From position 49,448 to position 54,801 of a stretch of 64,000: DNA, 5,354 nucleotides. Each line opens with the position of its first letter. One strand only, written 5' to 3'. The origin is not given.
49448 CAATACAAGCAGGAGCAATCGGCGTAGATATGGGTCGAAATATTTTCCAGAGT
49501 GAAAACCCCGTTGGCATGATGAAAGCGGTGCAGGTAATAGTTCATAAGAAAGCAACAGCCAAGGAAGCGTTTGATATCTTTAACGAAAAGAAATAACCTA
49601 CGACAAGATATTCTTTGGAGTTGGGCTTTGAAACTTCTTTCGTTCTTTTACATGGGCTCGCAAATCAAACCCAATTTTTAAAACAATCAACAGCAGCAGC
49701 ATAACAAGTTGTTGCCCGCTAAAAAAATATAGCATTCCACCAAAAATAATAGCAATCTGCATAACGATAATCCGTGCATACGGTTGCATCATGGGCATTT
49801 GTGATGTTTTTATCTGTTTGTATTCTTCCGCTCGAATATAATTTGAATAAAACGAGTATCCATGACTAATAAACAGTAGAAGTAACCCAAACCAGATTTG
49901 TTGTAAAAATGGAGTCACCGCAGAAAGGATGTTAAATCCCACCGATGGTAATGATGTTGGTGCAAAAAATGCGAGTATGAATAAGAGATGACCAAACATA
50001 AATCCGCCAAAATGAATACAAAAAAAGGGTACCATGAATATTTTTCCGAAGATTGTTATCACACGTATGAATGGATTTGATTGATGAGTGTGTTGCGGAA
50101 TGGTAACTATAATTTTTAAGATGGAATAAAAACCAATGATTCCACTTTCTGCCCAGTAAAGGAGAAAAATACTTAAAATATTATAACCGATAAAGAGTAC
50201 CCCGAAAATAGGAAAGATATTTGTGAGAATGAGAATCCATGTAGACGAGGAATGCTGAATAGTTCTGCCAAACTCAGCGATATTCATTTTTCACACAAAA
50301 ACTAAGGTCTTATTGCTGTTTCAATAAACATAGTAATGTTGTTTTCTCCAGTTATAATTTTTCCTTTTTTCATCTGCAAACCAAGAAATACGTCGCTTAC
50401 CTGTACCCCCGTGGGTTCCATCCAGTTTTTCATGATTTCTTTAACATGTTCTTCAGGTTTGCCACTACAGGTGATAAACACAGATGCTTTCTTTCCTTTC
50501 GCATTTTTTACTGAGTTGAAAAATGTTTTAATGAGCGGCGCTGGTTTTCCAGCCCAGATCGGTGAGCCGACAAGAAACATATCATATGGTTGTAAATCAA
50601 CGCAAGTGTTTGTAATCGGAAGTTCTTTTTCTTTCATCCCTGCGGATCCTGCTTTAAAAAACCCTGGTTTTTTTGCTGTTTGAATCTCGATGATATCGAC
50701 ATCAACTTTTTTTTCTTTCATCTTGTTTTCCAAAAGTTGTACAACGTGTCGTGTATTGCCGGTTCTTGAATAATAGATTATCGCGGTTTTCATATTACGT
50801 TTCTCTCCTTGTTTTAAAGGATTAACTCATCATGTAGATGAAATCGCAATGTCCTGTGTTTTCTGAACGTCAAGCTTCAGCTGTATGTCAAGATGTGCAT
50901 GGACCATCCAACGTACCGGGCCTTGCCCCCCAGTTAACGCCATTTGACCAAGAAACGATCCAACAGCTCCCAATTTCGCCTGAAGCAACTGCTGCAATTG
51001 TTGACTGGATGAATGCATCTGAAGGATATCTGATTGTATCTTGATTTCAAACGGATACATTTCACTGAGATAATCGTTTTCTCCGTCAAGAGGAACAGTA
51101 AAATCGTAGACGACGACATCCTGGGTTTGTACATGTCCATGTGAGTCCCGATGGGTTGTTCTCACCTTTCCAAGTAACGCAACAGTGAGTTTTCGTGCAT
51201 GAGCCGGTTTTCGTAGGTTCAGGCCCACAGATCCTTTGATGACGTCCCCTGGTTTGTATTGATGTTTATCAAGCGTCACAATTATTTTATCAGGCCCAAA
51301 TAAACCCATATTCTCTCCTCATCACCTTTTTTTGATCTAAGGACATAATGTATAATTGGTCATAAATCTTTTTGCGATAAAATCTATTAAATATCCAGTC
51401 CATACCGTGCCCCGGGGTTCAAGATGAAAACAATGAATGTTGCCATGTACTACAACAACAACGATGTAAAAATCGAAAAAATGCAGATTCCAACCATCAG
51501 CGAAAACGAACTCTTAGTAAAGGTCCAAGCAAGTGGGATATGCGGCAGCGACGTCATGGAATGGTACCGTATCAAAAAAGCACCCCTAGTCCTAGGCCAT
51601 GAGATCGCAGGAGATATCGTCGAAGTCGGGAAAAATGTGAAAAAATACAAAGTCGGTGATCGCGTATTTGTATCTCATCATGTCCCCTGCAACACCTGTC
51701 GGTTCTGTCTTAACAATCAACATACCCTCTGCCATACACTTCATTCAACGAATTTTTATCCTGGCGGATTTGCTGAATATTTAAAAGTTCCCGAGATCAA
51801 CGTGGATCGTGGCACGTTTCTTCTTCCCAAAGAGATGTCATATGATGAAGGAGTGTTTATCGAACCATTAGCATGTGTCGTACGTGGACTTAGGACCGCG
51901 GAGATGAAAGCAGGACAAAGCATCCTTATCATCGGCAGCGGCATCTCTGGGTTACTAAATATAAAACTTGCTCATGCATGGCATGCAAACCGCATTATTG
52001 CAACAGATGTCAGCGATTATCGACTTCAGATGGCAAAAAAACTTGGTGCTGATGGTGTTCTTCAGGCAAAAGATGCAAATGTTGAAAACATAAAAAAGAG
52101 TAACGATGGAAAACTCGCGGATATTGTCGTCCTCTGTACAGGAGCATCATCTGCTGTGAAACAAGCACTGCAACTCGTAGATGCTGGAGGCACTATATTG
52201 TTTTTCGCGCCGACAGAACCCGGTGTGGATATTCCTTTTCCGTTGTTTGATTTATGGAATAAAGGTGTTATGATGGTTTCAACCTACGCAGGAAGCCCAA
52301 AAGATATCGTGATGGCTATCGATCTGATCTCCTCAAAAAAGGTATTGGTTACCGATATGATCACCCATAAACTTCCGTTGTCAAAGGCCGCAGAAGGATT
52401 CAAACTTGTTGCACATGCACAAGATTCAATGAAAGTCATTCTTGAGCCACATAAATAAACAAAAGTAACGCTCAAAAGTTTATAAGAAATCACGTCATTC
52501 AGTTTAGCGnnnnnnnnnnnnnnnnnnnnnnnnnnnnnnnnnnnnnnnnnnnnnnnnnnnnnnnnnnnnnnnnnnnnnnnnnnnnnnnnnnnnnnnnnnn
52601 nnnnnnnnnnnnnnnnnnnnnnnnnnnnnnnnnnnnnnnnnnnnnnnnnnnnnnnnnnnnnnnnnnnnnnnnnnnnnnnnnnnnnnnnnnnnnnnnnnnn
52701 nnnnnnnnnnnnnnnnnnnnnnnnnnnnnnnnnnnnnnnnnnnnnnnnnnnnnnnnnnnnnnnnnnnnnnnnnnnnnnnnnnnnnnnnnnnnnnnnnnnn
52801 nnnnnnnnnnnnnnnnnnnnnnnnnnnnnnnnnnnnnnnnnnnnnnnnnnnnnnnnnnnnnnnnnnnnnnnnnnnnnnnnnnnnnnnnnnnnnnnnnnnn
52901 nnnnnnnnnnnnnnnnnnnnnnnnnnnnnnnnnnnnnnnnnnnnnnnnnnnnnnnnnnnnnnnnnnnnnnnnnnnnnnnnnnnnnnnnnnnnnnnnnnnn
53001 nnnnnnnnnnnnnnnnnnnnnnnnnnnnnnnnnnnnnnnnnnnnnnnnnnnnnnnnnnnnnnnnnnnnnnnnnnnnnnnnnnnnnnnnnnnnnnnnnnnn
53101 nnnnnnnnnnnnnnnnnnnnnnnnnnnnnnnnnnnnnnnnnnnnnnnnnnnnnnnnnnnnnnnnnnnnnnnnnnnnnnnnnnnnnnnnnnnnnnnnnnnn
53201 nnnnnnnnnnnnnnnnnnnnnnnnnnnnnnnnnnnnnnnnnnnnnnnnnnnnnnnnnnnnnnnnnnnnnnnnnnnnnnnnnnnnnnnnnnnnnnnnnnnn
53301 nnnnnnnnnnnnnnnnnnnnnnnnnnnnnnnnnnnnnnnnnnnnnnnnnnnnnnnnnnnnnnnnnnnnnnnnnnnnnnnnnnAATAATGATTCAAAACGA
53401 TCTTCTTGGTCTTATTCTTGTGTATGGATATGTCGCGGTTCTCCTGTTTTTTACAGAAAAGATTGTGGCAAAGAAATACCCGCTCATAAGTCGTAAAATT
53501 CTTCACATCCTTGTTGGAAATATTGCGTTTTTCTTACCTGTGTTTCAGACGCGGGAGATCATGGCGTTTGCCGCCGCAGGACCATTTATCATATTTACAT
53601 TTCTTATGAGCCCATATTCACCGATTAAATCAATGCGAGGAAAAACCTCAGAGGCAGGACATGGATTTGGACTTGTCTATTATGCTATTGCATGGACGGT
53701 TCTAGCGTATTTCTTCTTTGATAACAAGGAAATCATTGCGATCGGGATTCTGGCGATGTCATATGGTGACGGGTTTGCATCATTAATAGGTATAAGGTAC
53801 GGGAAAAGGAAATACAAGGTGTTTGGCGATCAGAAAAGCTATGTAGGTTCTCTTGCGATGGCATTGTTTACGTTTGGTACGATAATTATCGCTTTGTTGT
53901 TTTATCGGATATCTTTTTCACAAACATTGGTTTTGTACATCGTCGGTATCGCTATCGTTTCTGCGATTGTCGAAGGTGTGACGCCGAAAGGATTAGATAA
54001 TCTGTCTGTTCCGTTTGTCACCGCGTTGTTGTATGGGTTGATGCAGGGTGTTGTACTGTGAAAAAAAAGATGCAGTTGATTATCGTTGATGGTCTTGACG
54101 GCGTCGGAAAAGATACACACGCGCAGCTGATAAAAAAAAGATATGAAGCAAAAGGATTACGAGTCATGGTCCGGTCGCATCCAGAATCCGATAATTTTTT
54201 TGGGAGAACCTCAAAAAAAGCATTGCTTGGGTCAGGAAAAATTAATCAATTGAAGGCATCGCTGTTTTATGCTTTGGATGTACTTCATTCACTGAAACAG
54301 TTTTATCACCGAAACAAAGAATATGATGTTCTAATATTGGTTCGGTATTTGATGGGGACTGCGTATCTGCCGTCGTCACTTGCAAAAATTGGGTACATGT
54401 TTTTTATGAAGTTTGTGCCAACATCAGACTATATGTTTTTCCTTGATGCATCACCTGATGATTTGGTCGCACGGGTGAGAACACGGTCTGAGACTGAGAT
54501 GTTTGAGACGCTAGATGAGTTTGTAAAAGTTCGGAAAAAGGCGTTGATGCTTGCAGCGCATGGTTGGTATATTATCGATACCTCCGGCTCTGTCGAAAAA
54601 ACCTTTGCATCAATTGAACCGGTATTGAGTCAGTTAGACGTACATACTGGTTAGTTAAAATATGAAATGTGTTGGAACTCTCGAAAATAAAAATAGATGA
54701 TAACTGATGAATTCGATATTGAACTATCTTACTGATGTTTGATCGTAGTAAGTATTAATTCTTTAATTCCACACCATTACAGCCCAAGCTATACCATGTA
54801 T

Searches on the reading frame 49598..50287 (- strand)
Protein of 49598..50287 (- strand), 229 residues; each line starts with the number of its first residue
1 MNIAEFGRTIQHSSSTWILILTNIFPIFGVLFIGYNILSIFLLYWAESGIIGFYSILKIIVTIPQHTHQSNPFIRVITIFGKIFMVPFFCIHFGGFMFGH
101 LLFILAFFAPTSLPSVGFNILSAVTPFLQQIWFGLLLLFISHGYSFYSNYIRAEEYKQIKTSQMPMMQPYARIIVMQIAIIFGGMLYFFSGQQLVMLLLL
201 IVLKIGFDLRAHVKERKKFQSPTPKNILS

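Call 70: search_protein_families(library=pfam, proteins=[window:49598-50287:-], max_evalue=0.01)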
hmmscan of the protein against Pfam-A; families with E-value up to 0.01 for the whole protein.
window:49598-50287:- (229 aa): 1 family
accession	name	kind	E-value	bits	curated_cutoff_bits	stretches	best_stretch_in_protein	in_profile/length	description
PF20108.4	DUF6498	-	1.7e-52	178.1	23.7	1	13-223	9-205/207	Family of unknown function (DUF6498)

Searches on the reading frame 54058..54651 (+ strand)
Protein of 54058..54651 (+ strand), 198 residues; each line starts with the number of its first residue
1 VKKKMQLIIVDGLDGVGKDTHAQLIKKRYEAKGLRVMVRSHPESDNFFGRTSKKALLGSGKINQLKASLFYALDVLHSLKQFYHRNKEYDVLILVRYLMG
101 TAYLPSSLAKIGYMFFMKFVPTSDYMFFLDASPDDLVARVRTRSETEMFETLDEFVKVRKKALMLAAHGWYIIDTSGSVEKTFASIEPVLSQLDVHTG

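Call 70: search_protein_families(library=pfam, proteins=[window:54058-54651:+], max_evalue=0.01)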
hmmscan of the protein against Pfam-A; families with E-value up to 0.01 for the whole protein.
window:54058-54651:+ (198 aa): 3 families
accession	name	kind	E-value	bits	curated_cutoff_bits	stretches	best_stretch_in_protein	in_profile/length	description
PF02223.23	Thymidylate_kin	-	3.8e-33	115.2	27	1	10-186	1-185/185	Thymidylate kinase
PF13238.12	AAA_18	-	0.0024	18.8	29.4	0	8-29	1-22/128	AAA domain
PF01712.25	dNK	-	0.0072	16.5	27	0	8-91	1-54/203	Deoxynucleoside kinase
